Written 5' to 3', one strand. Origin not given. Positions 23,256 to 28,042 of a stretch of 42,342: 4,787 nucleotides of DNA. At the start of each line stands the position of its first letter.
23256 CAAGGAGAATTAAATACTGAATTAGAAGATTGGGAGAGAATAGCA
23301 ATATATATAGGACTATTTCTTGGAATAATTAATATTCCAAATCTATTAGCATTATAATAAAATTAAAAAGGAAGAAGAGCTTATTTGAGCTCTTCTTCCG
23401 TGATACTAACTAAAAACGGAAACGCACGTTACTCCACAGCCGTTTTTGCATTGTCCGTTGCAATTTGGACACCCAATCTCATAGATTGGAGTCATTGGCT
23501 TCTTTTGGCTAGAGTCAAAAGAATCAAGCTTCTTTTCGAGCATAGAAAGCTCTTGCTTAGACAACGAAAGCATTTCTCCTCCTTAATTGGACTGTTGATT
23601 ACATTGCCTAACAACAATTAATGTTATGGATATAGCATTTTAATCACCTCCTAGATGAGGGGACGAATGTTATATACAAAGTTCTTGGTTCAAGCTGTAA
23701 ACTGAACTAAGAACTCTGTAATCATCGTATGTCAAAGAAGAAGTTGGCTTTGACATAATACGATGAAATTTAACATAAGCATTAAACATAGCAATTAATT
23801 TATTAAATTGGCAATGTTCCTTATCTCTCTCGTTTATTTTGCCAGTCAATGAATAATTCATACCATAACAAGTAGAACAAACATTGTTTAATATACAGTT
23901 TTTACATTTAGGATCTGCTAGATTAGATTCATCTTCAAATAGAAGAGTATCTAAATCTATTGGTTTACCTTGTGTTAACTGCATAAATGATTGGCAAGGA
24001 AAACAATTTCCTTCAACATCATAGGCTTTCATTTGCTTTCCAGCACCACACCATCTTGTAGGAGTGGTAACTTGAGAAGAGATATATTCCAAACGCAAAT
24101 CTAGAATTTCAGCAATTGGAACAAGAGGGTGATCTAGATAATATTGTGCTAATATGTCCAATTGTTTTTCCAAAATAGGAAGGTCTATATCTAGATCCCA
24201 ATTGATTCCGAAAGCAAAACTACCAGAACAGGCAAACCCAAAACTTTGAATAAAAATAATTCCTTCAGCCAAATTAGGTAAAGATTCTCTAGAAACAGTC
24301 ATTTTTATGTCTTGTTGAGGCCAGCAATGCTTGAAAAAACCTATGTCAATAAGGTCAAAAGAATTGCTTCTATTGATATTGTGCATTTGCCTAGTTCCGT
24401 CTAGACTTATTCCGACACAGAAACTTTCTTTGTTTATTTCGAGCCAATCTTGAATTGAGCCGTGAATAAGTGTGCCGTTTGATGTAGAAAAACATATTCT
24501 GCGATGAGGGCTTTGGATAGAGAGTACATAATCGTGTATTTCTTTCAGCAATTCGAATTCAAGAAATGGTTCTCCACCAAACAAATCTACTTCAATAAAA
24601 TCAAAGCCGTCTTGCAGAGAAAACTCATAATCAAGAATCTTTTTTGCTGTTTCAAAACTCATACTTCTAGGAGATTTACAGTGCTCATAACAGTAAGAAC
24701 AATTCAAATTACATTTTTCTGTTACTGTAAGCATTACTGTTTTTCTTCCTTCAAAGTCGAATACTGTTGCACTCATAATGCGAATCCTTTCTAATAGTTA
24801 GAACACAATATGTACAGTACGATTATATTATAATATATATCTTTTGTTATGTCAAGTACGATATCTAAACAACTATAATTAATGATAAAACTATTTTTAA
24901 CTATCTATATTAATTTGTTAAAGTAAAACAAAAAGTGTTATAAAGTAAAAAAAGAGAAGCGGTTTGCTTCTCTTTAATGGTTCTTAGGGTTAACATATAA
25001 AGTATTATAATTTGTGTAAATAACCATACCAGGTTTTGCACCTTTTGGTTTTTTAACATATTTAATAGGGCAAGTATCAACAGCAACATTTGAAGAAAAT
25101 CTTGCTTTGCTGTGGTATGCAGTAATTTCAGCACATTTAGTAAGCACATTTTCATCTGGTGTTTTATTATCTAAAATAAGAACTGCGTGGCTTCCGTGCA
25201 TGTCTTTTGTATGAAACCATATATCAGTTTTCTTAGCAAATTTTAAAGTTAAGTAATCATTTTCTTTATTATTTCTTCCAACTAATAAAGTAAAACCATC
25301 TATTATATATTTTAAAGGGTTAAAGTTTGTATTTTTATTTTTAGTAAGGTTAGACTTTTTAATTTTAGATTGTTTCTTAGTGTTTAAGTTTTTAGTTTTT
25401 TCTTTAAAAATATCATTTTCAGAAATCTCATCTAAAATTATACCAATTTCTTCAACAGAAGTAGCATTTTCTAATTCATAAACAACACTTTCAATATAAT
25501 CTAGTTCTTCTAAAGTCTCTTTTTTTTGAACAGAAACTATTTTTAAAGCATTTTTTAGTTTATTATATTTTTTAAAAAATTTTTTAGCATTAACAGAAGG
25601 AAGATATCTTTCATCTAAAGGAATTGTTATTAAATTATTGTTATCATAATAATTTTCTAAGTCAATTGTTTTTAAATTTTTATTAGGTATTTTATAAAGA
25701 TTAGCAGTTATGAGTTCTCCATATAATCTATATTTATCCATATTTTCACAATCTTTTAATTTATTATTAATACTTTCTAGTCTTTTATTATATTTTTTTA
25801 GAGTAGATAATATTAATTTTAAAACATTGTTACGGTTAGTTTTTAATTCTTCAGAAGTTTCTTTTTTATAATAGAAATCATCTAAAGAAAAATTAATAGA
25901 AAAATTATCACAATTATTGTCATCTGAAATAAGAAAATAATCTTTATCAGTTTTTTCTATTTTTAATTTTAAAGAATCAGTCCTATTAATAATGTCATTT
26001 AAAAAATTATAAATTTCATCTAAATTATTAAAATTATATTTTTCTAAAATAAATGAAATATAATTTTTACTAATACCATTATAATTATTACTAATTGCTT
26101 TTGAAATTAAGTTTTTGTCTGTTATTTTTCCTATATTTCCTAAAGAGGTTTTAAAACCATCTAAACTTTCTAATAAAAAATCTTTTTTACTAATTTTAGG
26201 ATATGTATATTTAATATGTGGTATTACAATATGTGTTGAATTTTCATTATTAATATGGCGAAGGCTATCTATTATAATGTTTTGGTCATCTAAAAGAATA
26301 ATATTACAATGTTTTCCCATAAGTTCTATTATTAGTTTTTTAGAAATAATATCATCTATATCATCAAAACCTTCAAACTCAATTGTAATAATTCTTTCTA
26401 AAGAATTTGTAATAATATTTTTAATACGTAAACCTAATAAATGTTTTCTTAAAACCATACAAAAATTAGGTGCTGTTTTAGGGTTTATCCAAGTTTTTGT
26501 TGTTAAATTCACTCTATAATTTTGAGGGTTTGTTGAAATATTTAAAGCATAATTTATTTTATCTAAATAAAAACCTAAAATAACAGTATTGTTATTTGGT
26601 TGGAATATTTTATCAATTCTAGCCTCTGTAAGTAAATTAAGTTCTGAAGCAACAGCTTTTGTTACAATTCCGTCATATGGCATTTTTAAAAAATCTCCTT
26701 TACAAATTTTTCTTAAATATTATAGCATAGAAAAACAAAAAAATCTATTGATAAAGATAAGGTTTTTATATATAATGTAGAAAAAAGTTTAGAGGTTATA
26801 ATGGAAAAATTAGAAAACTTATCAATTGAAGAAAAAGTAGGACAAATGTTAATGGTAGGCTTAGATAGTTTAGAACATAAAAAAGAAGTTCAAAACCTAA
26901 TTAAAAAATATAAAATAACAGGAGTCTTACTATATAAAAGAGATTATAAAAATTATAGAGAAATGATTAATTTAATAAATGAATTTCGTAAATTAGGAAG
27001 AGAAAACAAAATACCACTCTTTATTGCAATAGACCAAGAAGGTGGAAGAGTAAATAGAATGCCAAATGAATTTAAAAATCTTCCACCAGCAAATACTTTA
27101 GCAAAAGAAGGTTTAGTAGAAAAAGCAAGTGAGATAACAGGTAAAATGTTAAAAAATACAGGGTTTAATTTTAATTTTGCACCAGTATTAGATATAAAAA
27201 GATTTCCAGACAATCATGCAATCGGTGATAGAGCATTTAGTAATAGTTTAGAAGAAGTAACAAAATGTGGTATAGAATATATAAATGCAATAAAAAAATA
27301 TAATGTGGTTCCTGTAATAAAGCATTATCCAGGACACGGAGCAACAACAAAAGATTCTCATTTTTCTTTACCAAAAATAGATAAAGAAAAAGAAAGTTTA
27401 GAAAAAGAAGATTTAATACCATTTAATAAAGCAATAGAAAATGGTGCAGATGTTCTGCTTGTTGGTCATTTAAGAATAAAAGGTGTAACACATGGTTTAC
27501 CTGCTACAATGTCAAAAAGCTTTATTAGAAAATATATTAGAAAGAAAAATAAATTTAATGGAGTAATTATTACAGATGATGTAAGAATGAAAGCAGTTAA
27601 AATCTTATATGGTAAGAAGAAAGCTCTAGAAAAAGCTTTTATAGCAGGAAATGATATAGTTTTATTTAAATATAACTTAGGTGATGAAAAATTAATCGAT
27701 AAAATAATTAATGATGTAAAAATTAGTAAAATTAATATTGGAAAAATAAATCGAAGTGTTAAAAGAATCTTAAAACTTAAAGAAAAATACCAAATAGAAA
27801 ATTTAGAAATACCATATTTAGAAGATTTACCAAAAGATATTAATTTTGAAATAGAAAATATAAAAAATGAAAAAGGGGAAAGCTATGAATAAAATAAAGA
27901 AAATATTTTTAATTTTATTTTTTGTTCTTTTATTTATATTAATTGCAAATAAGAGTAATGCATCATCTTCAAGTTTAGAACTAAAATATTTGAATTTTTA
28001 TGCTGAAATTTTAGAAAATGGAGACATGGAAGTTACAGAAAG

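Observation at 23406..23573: Hidden 55-aa Cys-rich precursor peptide gene, missed by the ORF track and antisense to a spurious 78-aa ORF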

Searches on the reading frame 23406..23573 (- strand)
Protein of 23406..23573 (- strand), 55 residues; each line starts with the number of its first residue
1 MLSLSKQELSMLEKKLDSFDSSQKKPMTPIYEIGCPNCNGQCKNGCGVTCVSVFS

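Call 4: search_protein_families(library=ncbifam, proteins=[window:23406-23573:-], max_evalue=0.01)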
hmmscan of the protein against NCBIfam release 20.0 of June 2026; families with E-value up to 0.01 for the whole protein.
window:23406-23573:- (55 aa): 0 families

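Call 5: search_protein_families(library=pfam, proteins=[window:23406-23573:-], max_evalue=0.01)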
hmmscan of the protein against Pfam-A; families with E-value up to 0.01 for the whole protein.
window:23406-23573:- (55 aa): 0 families

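Call 9: find_homologous_proteins(query=window:23406-23573:-, max_evalue=1)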
Query window:23406-23573:- (55 aa): 8 proteins with E <= 1 among 8 candidates.
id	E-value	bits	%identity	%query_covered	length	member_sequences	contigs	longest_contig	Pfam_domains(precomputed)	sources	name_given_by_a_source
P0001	1.0e-26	108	93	100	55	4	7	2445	-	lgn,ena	-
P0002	1.5e-13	67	61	100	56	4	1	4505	-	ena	-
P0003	2.4e-13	66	62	100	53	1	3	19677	-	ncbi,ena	-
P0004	8.7e-12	62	56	100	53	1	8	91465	-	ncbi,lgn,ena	-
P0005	8.7e-11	58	56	100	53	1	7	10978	-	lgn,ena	-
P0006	1.2e-9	55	55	100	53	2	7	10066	-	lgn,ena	-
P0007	1.8e-9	54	53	100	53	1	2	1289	-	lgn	-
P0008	4.0e-9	53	53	100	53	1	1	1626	-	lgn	-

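Call 12: find_encoding_contigs(protein=P0004, flank=6000, max_places=4)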
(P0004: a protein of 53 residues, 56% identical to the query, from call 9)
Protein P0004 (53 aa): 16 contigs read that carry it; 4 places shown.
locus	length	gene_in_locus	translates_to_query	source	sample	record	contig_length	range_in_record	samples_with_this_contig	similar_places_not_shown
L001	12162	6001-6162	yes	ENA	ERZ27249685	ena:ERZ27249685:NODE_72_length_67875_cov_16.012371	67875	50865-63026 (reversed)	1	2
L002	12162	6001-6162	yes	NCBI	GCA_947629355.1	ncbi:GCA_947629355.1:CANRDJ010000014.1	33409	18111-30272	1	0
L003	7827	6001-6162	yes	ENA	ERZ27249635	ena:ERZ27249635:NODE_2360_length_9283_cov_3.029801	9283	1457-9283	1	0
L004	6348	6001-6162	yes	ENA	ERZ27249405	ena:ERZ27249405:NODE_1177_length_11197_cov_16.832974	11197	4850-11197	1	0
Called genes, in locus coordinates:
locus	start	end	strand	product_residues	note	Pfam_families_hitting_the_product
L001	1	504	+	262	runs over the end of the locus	PF00587:tRNA-synt_2b, PF03129:HGTP_anticodon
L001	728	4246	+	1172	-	PF00580:UvrD-helicase, PF13245:AAA_19, PF13361:UvrD_C, PF13538:UvrD_C_2 (faint), PF12705:PDDEXK_1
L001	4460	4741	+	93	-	-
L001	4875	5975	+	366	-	PF13353:Fer4_12 (weak), PF04055:Radical_SAM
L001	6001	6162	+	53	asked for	-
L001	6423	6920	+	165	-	-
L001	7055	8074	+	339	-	PF00022:Actin (weak), PF06723:MreB_Mbl, PF00012:HSP70, PF14450:FtsA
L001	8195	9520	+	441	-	PF00919:UPF0004, PF04055:Radical_SAM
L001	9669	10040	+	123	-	-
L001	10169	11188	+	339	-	PF00044:Gp_dh_N, PF02800:Gp_dh_C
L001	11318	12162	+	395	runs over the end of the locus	PF00162:PGK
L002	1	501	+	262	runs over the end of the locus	PF00587:tRNA-synt_2b, PF03129:HGTP_anticodon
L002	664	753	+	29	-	-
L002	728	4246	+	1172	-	PF00580:UvrD-helicase, PF13245:AAA_19, PF13361:UvrD_C, PF13538:UvrD_C_2 (faint), PF12705:PDDEXK_1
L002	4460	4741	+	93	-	-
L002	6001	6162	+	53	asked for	-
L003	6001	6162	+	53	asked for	-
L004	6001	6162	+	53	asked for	-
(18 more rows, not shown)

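Call 13: find_encoding_contigs(protein=P0003, flank=6000, max_places=3)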
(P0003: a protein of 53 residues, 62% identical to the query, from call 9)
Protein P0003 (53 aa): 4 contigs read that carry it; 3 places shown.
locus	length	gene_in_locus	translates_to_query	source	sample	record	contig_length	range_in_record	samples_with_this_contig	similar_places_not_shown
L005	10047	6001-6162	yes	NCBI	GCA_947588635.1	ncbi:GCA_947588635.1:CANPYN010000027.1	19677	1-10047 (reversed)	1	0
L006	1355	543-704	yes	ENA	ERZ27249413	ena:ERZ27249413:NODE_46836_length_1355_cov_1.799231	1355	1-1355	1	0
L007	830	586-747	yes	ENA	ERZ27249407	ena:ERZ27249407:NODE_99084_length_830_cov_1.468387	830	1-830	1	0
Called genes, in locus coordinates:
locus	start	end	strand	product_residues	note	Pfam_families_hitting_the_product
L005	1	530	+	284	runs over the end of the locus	PF00587:tRNA-synt_2b, PF03129:HGTP_anticodon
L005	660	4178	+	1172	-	PF00580:UvrD-helicase, PF13245:AAA_19, PF13361:UvrD_C, PF13538:UvrD_C_2 (faint), PF12705:PDDEXK_1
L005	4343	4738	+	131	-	-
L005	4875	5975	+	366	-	PF13353:Fer4_12 (weak), PF04055:Radical_SAM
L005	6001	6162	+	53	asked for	-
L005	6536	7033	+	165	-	-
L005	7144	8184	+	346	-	PF00022:Actin (weak), PF06723:MreB_Mbl, PF00012:HSP70, PF14450:FtsA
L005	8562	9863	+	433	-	PF00919:UPF0004, PF04055:Radical_SAM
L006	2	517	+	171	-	?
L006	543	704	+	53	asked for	-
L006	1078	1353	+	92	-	?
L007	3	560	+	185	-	?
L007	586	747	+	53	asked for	-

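Call 42: find_homologous_proteins(query=A3, max_evalue=0.01)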
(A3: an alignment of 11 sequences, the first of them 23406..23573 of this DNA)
Query A3 (11 sequences) (55 aa, profile of the alignment): 33 proteins with E <= 0.01 among 390 candidates.
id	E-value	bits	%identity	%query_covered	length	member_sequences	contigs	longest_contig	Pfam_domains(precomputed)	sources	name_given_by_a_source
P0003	9.6e-19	85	62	100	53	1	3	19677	-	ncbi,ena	-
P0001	1.0e-18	85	93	100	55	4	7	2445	-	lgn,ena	-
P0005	4.6e-18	83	56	100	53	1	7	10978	-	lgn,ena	-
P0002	6.3e-17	79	61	100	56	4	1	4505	-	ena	-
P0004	8.4e-17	79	56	100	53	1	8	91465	-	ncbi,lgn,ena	-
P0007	9.5e-17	79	53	100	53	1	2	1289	-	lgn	-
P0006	1.2e-16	78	55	100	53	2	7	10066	-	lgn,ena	-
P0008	6.3e-16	76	53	100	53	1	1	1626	-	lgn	-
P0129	1.3e-14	72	54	98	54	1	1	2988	-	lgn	-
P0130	1.1e-13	69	26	93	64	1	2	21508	-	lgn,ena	-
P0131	1.2e-13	69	50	100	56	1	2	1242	-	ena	-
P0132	4.2e-12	64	30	93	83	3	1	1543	-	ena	-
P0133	1.3e-11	62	30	95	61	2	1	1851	-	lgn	-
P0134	6.3e-11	60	26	95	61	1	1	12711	-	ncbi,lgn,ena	-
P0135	1.6e-10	59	33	84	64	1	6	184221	-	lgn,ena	-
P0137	3.3e-10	58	35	89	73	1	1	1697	-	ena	-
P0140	3.7e-8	51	33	60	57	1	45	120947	-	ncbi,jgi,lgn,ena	-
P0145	4.7e-6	44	30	91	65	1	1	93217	-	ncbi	-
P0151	7.0e-4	37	57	25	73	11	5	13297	-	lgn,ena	-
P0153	6.6e-3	34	27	84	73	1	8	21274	PF27846.1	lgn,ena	-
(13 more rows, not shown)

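Call 44: search_protein_families(library=pfam, proteins=[P0153, P0151, P0140, P0132, window:23406-23573:-, P0137, P0145], max_evalue=10)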
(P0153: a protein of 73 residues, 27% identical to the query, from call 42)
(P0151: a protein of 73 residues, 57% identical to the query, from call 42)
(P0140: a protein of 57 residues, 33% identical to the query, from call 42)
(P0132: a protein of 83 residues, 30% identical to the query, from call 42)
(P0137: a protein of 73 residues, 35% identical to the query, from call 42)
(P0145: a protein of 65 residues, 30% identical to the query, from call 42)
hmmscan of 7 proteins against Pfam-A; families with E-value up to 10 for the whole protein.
P0153 (73 aa): 0 families

P0151 (73 aa): 0 families

P0140 (57 aa): 0 families

P0132 (83 aa): 3 families
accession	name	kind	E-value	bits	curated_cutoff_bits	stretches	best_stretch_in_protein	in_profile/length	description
PF17346.7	DUF5376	-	0.087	13.4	25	1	11-55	67-111/136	Family of unknown function (DUF5376)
PF00920.27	ILVD_EDD_N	-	0.11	12.1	27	1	27-71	122-166/316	Dihydroxy-acid/6-phosphogluconate dehydratase N-terminal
PF21093.3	Nup188_N-subdom_III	-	0.14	11.5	24.3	1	8-47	140-179/413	Nucleoporin Nup188, N-terminal subdomain III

window:23406-23573:- (55 aa): 0 families

P0137 (73 aa): 0 families

P0145 (65 aa): 0 families

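Call 50: search_protein_representatives(alignment_id=A1)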
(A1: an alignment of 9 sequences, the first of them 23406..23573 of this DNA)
Query: 9 sequences, 53 profile positions. Proteins with E-value up to 0.001 (for the whole library): 2; up to 1e-10: 1; up to 1e-30: 0. The best 2 are listed.
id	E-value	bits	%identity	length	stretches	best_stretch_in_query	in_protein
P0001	5.3e-27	109.7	-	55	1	1-53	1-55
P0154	5.8e-04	36.0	-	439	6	4-37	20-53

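Call 59: search_protein_families(library=ncbifam, proteins=[window:23406-23573:-, P0003, P0006, P0129, P0131], max_evalue=10)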
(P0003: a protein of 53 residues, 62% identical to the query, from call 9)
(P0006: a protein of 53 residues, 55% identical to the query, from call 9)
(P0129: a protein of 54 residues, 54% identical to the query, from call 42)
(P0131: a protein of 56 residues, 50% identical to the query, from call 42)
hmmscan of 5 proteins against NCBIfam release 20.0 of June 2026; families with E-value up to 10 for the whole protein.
window:23406-23573:- (55 aa): 1 family
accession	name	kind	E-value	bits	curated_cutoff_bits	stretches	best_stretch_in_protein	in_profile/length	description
NF046007.1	MAG1450_fam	subfamily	0.22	10.7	425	1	5-27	181-203/317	MAG1450 family lipoprotein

P0003 (53 aa): 0 families

P0006 (53 aa): 0 families

P0129 (54 aa): 1 family
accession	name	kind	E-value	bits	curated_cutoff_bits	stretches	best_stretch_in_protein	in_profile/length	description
NF033227.0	Fur_reg_FbpB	equivalog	0.024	14.5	60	1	6-26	23-43/43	Fur-regulated basic protein FbpB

P0131 (56 aa): 0 families

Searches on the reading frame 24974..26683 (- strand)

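Call 4: search_protein_families(library=ncbifam, proteins=[window:24974-26683:-], max_evalue=0.01)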
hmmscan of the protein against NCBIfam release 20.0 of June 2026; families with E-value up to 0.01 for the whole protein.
window:24974-26683:- (569 aa): 2 families
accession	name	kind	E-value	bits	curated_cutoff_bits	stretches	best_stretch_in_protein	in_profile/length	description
NF038240.1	fibro_bind_EfbA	exception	3.8e-106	356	1025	1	1-568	1-559/567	fibronectin-binding protein EfbA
NF041120.1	RqcH_arch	equivalog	3.4e-39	135.2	400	1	10-527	7-518/645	ribosome rescue protein RqcH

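Call 5: search_protein_families(library=pfam, proteins=[window:24974-26683:-], max_evalue=0.01)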
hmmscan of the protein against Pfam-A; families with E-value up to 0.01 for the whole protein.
window:24974-26683:- (569 aa): 3 families
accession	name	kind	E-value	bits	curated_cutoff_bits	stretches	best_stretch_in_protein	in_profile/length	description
PF05833.16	NFACT_N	-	1.7e-103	347.3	31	1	4-438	1-455/456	NFACT N-terminal and middle domains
PF05670.18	NFACT-R_1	-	1.1e-09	39.3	29.8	1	462-548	9-98/112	NFACT protein RNA binding domain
PF18297.6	NFACT-R_2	-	8.3e-08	32.8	26.9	1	462-537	8-79/104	NFACT protein RNA binding domain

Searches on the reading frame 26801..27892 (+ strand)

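Call 4: search_protein_families(library=ncbifam, proteins=[window:26801-27892:+], max_evalue=0.01)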
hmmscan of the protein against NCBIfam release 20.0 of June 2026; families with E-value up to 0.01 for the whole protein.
window:26801-27892:+ (363 aa): 4 families
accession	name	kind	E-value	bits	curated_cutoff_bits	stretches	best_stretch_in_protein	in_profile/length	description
NF003740.0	PRK05337.1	equivalog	8e-59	199.5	207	1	16-326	4-314/340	beta-N-acetylhexosaminidase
NF011678.0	PRK15098.1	equivalog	3.4e-19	68.8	666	1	4-340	42-364/765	beta-glucosidase BglX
NF052331.1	Bet13-16Glucosase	equivalog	2.8e-15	55.5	1330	1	4-329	20-332/750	exo-beta-d-1,3/1,6-glucosidase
NF052329.1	XyloArabinsidase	equivalog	6.5e-13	47.6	1050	1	103-331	123-345/750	beta-xylosidase/alpha-l-arabinosidase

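Call 5: search_protein_families(library=pfam, proteins=[window:26801-27892:+], max_evalue=0.01)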
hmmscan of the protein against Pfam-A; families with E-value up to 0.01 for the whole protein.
window:26801-27892:+ (363 aa): 1 family
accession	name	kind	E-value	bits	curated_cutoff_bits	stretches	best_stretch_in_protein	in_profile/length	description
PF00933.27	Glyco_hydro_3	-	4.1e-70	237.2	27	1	9-326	2-316/316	Glycosyl hydrolase family 3 N terminal domain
